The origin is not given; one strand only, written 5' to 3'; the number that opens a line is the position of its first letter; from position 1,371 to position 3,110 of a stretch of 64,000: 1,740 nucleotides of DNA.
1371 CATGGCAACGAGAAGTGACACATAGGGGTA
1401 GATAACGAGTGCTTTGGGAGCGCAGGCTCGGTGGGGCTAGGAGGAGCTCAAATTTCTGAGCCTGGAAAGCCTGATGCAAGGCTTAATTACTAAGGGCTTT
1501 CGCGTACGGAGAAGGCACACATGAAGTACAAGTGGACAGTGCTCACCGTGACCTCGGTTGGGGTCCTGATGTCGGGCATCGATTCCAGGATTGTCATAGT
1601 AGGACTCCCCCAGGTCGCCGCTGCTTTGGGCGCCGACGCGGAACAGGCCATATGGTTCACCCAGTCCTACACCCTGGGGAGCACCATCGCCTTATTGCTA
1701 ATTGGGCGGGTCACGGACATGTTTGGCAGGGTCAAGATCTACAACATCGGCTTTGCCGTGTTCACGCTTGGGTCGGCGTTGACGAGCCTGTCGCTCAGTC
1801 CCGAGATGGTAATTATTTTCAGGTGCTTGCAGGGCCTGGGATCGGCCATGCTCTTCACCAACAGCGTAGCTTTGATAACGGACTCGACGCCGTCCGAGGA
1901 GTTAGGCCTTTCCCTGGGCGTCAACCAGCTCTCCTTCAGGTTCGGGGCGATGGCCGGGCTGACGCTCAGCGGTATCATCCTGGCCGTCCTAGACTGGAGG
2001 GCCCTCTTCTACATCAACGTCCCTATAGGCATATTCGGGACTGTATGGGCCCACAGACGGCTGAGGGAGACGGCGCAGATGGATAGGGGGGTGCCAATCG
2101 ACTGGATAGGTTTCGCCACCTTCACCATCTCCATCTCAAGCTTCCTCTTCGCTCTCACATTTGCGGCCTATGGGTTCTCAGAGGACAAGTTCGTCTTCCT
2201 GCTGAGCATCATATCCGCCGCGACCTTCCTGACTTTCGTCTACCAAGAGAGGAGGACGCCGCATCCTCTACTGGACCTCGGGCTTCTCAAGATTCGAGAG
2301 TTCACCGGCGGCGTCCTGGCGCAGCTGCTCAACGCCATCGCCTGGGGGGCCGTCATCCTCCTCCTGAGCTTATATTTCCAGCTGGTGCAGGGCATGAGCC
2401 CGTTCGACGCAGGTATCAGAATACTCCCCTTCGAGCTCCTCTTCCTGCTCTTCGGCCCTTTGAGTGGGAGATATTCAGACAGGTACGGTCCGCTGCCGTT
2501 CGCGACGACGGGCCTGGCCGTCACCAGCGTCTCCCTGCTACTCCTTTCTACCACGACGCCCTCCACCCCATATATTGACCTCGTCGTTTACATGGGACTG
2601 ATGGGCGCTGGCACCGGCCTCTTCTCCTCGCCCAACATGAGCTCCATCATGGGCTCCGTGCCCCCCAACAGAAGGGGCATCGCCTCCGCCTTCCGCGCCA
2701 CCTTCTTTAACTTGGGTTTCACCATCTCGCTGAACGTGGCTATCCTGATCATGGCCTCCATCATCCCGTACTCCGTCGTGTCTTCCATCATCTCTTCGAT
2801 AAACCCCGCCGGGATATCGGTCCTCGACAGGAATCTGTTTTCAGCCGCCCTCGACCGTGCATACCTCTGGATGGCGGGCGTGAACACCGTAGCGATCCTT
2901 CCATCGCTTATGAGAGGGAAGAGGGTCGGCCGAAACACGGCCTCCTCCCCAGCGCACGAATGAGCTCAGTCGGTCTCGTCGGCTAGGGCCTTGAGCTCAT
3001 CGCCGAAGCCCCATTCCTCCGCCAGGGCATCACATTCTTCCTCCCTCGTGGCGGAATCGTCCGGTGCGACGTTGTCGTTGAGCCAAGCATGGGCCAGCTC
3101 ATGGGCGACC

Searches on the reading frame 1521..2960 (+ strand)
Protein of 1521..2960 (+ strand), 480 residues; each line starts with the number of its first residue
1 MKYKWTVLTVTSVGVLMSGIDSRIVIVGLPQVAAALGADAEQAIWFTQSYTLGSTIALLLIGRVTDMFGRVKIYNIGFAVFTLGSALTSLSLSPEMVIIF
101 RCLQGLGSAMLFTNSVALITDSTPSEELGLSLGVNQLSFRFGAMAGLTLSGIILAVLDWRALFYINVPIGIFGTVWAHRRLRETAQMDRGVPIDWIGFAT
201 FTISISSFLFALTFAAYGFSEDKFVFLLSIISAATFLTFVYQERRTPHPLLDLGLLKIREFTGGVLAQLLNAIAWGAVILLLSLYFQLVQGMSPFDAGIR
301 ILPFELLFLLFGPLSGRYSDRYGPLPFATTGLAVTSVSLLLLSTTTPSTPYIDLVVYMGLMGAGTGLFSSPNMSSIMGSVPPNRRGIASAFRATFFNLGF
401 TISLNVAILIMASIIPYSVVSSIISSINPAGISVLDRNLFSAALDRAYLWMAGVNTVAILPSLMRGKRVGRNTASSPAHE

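Call 68: search_protein_families(library=pfam, proteins=[window:1521-2960:+], max_evalue=0.00001)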
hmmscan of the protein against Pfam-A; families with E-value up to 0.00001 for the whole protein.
window:1521-2960:+ (480 aa): 2 families
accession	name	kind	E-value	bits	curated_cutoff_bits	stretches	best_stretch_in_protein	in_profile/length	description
PF07690.21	MFS_1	-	4.2e-46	157.9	33.4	1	12-402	2-345/347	Major Facilitator Superfamily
PF00083.30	Sugar_tr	-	8.8e-12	45.1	22.3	1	41-177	46-188/452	Sugar (and other) transporter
